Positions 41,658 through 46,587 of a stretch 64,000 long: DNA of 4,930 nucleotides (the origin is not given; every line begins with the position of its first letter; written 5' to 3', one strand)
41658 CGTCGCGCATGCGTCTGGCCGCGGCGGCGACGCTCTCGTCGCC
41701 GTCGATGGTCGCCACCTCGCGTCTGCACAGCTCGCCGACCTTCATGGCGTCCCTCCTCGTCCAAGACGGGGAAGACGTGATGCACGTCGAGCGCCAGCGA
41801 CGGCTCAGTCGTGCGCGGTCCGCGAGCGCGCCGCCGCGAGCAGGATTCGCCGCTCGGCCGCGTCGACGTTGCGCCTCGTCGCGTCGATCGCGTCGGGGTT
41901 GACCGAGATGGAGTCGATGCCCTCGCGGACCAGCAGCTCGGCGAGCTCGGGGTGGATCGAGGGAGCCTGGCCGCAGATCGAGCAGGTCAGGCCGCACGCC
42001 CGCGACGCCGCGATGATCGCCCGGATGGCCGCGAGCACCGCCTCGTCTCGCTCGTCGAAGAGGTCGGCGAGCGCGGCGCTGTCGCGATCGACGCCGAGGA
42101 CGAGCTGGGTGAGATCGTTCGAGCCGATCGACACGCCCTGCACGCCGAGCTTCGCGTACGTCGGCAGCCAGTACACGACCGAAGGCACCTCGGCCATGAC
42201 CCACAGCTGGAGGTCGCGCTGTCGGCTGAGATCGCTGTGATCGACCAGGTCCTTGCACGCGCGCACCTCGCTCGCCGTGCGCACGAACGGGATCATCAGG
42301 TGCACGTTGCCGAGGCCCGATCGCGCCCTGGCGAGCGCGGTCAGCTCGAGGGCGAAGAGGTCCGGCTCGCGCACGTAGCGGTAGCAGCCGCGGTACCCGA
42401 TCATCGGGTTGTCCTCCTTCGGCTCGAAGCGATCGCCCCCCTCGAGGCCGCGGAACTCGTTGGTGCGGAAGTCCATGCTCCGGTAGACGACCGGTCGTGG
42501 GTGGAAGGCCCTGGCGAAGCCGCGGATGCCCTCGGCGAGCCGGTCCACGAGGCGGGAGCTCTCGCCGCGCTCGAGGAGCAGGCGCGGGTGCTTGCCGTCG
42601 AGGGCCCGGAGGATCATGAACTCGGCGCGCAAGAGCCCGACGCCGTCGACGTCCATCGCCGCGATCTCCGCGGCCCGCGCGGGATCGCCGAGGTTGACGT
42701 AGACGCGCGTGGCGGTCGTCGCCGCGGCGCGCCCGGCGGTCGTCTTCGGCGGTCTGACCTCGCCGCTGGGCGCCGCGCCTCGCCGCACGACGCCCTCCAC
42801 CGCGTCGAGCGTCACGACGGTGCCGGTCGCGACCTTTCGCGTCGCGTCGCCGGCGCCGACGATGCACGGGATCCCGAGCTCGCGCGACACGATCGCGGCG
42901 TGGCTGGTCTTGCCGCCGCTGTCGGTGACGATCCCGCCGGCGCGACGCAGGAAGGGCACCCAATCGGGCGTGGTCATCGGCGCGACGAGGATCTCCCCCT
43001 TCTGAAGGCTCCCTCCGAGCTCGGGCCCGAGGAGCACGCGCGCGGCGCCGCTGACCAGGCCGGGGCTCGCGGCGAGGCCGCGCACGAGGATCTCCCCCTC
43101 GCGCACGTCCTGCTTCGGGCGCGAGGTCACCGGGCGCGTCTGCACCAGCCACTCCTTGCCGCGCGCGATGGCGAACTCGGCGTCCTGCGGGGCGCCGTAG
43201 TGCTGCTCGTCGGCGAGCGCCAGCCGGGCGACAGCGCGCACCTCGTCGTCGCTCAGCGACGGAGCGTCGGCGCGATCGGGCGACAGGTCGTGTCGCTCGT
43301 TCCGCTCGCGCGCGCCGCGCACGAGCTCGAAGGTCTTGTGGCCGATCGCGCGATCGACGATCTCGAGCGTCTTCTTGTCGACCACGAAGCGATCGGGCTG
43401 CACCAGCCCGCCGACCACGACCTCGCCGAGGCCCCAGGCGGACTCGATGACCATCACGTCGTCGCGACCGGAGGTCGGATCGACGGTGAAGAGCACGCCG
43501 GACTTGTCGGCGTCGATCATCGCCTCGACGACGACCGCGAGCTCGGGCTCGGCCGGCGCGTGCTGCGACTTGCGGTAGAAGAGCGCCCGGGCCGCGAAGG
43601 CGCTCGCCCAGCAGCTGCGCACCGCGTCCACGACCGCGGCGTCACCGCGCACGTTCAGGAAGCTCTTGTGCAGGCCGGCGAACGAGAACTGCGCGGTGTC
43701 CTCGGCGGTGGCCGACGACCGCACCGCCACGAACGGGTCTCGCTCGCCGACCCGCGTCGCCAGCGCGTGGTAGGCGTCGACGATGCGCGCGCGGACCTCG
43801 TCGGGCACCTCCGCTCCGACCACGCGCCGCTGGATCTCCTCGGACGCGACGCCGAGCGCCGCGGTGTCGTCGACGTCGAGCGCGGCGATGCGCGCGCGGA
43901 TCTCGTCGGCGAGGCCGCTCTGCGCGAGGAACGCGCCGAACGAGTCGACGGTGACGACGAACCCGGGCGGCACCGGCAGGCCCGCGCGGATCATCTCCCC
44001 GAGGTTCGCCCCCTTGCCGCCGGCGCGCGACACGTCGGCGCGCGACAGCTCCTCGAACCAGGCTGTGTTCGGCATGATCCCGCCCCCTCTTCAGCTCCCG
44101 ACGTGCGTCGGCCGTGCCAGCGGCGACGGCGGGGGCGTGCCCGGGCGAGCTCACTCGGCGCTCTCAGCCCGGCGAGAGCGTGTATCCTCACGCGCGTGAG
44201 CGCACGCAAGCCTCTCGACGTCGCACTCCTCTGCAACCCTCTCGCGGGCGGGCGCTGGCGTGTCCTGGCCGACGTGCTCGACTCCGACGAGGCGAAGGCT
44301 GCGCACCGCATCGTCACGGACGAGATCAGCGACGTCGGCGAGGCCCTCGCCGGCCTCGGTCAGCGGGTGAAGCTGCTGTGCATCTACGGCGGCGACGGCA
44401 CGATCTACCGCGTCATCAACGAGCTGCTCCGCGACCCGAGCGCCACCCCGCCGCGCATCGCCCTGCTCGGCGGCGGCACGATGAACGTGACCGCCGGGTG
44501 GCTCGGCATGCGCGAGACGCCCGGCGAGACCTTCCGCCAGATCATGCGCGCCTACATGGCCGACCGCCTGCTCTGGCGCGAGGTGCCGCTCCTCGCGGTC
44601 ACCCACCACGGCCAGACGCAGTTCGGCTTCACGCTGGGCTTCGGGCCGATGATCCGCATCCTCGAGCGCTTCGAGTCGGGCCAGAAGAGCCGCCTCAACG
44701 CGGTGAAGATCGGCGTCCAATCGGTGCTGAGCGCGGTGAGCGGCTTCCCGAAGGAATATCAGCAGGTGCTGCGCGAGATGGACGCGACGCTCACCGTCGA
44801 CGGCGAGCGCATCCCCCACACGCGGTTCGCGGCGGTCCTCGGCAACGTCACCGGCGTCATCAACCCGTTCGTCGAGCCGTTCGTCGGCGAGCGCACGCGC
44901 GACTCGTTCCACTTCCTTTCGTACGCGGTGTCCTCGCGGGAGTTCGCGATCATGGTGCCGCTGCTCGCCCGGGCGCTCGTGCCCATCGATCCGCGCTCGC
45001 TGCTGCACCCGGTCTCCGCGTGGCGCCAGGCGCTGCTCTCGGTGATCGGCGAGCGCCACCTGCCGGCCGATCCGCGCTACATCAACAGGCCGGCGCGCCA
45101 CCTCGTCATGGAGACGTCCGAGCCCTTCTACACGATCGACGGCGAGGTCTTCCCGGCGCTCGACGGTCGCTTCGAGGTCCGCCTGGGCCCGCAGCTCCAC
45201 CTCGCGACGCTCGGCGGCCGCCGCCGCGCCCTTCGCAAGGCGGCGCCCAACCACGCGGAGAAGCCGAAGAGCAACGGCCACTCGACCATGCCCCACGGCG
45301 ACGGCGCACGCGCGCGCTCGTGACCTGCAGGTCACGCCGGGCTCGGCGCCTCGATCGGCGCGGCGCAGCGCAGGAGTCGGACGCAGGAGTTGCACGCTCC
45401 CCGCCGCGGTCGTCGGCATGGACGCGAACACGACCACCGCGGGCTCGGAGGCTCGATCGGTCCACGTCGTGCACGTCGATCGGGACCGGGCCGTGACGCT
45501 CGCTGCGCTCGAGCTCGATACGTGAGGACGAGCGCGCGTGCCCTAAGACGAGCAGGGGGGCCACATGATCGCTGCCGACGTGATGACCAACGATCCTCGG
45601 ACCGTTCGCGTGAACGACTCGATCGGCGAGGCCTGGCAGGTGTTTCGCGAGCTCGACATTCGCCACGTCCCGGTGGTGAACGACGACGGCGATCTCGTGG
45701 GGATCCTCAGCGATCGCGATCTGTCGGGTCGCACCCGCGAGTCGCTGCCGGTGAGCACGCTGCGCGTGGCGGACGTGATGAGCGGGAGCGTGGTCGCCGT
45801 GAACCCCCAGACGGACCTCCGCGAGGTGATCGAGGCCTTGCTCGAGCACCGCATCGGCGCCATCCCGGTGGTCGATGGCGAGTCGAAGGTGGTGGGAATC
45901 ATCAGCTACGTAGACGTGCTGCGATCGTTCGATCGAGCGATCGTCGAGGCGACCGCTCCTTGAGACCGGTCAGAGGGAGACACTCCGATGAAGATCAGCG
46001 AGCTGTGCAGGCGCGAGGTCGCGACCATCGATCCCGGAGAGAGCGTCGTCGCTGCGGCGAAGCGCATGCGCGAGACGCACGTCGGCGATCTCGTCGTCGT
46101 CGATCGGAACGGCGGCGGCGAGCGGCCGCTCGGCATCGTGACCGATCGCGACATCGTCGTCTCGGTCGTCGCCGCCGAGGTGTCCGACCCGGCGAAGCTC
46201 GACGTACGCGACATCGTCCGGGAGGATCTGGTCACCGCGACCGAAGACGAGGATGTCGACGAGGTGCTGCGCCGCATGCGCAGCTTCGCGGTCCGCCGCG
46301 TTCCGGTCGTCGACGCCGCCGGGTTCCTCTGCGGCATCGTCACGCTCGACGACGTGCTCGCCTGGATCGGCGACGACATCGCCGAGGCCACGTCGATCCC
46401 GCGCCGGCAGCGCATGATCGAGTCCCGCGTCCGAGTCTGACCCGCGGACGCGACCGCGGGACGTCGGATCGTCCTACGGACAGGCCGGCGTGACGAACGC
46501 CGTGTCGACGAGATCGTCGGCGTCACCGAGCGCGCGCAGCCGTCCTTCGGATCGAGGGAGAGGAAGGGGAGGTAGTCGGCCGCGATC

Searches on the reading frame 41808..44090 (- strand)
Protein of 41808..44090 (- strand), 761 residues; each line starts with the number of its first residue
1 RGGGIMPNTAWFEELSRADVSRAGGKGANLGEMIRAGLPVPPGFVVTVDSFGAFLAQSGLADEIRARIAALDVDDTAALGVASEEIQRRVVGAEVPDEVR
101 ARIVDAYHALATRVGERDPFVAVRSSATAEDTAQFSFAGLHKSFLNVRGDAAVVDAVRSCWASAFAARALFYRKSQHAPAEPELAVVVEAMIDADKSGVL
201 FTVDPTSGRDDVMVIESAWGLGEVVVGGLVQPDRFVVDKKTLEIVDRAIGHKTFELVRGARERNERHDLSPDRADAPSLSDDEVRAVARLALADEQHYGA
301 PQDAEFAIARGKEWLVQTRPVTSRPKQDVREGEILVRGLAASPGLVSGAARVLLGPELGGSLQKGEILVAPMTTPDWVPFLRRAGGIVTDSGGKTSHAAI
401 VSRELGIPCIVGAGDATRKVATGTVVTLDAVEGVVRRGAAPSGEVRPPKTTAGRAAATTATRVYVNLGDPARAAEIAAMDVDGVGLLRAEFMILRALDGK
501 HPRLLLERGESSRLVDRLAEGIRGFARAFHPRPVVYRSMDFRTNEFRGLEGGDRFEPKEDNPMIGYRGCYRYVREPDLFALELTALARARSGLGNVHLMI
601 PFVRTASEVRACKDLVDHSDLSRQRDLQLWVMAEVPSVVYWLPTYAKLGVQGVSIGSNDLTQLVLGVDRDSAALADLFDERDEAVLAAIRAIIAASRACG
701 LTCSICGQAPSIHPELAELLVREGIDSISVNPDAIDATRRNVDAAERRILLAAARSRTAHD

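Call 37: search_protein_families(library=pfam, max_evalue=0.00001, proteins=[window:41808-44090:-])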
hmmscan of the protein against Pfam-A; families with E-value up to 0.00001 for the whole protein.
window:41808-44090:- (761 aa): 3 families
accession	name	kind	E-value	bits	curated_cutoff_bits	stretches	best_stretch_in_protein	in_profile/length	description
PF01326.24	PPDK_N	-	5.2e-101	338.6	27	1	22-329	3-317/328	Pyruvate phosphate dikinase, AMP/ATP-binding domain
PF02896.24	PEP-utilizers_C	-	1.1e-66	225.4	22.8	1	454-745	13-291/293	PEP-utilising enzyme, PEP-binding domain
PF00391.29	PEP-utilizers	-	1.6e-29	101.7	23.1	1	363-433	2-72/72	PEP-utilising enzyme, mobile domain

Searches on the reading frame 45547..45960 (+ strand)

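Call 37: search_protein_families(library=pfam, max_evalue=0.00001, proteins=[window:45547-45960:+])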
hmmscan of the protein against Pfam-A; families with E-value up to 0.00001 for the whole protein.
window:45547-45960:+ (138 aa): 1 family
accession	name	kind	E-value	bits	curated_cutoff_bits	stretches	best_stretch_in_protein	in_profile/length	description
PF00571.33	CBS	-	1.1e-31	109.3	24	2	10-59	2-51/57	CBS domain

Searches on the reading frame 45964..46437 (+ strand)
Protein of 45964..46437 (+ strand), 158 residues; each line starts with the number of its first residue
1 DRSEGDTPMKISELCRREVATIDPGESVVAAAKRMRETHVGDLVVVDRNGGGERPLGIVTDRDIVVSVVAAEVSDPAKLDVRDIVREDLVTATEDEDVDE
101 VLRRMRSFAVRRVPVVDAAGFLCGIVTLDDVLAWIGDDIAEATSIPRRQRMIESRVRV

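Call 37: search_protein_families(library=pfam, max_evalue=0.00001, proteins=[window:45964-46437:+])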
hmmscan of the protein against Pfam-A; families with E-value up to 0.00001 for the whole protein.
window:45964-46437:+ (158 aa): 1 family
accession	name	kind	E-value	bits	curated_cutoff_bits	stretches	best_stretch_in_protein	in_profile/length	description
PF00571.33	CBS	-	1.1e-26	93.3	24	2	81-135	1-55/57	CBS domain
